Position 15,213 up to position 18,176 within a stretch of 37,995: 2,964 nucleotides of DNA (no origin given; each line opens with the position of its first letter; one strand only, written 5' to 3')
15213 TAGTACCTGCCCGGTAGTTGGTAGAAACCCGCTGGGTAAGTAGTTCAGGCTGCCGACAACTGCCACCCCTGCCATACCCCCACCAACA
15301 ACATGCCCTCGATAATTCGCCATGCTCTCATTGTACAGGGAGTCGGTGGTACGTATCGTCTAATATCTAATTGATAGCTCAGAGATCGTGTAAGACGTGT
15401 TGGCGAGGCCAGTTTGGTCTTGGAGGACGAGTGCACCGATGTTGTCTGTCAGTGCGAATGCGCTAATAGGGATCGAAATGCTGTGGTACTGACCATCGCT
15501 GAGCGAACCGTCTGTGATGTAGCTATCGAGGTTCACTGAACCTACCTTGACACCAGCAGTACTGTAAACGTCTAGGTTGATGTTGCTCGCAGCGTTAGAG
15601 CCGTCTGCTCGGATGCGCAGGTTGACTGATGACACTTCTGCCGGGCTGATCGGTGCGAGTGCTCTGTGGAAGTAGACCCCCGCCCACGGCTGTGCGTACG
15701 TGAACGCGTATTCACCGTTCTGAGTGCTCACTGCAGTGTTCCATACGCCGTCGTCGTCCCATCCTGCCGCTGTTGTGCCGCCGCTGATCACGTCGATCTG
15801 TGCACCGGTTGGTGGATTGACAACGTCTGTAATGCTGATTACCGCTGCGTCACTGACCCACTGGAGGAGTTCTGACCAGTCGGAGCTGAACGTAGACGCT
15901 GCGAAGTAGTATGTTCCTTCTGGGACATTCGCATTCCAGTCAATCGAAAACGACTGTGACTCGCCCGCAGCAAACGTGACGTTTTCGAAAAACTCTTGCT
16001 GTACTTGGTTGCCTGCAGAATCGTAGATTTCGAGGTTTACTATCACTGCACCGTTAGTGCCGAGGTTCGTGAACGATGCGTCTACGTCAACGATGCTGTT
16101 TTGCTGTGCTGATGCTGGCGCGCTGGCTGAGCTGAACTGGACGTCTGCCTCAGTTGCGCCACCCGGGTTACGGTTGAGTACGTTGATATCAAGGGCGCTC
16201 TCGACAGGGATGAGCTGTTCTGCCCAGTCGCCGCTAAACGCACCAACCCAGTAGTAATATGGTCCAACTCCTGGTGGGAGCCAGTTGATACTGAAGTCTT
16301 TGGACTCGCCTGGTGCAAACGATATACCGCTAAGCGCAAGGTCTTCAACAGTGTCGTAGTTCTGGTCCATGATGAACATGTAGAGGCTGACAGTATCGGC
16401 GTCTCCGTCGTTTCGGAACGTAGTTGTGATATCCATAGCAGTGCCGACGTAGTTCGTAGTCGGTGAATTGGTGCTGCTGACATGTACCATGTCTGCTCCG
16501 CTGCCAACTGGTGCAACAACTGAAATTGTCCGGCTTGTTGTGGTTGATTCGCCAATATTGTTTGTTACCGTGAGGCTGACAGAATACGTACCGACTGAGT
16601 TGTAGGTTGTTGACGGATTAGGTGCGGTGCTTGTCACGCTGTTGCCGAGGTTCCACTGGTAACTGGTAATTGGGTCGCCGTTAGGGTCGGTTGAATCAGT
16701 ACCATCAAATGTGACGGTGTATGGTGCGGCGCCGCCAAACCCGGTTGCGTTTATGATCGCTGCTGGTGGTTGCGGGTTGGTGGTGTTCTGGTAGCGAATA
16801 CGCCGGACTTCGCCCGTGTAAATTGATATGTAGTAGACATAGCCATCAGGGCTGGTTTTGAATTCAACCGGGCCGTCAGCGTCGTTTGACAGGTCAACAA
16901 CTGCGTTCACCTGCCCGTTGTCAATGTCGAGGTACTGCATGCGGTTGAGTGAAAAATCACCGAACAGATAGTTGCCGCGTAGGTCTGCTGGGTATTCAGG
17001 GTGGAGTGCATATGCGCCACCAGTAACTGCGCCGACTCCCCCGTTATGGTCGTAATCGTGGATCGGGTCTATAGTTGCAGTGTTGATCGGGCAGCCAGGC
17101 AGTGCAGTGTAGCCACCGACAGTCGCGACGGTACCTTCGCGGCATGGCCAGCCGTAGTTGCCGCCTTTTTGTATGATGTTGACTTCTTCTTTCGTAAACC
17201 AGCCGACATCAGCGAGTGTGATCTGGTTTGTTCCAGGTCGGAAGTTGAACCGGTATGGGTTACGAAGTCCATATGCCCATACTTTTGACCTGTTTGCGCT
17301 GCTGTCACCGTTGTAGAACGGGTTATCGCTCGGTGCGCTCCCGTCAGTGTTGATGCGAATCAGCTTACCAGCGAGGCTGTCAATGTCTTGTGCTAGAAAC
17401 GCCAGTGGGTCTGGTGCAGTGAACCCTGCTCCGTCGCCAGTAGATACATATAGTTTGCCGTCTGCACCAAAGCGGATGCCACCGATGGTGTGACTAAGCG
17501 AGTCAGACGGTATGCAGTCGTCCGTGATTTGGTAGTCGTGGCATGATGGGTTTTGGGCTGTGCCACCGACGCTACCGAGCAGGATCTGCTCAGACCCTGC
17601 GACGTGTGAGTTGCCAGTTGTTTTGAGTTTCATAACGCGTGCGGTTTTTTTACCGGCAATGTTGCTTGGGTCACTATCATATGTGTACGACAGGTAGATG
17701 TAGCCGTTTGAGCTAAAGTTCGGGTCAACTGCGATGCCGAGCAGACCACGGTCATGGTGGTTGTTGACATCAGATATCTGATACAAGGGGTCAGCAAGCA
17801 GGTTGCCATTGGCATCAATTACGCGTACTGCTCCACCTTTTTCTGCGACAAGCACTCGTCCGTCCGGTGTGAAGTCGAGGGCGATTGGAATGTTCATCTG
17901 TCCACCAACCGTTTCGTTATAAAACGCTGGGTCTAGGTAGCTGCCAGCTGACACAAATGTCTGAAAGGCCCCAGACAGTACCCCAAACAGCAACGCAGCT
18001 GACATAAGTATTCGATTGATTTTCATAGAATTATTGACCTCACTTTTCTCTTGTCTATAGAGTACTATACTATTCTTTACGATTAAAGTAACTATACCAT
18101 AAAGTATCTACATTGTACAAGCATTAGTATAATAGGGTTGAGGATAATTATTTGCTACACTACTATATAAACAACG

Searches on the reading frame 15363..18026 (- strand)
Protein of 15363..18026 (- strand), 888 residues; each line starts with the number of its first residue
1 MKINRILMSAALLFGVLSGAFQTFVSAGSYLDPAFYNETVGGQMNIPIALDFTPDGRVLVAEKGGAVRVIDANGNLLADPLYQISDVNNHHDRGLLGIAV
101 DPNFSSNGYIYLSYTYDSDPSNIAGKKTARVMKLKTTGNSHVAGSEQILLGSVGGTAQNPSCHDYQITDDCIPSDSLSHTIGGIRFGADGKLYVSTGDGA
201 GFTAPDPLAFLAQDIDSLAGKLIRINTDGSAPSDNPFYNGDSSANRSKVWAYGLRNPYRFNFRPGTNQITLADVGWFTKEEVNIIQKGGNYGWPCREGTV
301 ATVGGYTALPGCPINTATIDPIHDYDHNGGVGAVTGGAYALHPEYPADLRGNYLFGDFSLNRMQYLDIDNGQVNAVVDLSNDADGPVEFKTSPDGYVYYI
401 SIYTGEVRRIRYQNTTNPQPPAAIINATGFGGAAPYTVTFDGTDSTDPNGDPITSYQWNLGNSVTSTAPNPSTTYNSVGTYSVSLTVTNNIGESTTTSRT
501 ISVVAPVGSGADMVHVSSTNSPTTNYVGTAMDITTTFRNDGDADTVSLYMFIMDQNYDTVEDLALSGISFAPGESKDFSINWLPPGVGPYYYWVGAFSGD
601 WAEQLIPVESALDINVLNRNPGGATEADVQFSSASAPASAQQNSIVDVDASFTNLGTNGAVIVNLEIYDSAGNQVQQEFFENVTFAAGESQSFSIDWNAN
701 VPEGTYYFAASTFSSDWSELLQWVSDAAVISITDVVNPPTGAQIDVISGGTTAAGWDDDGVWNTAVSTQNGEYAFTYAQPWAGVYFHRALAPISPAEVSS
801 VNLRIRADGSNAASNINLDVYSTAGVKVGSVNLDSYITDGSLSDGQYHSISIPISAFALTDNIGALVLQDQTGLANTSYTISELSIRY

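Call 62: search_protein_families(library=pfam, proteins=[window:15363-18026:-], max_evalue=0.001)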
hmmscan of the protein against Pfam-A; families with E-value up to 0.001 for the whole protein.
window:15363-18026:- (888 aa): 6 families
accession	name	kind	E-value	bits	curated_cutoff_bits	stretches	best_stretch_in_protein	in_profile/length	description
PF07995.17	GSDH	-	3.3e-53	181.5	25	1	45-400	2-322/332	Glucose / Sorbosone dehydrogenase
PF18911.6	PKD_4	-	3.8e-14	52.9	27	1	433-500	15-82/85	PKD domain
PF00801.26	PKD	-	9e-11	42.1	23.5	1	425-500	4-78/80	PKD domain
PF07705.17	CARDB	-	2.6e-08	34.4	22.7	1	516-594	6-81/101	CARDB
PF22352.2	K319L-like_PKD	-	0.00048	20.5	27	0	437-503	13-84/84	K319L-like, PKD domain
PF14524.12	Wzt_C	-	0.00057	20.3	30.4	0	646-734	34-131/143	Wzt C-terminal domain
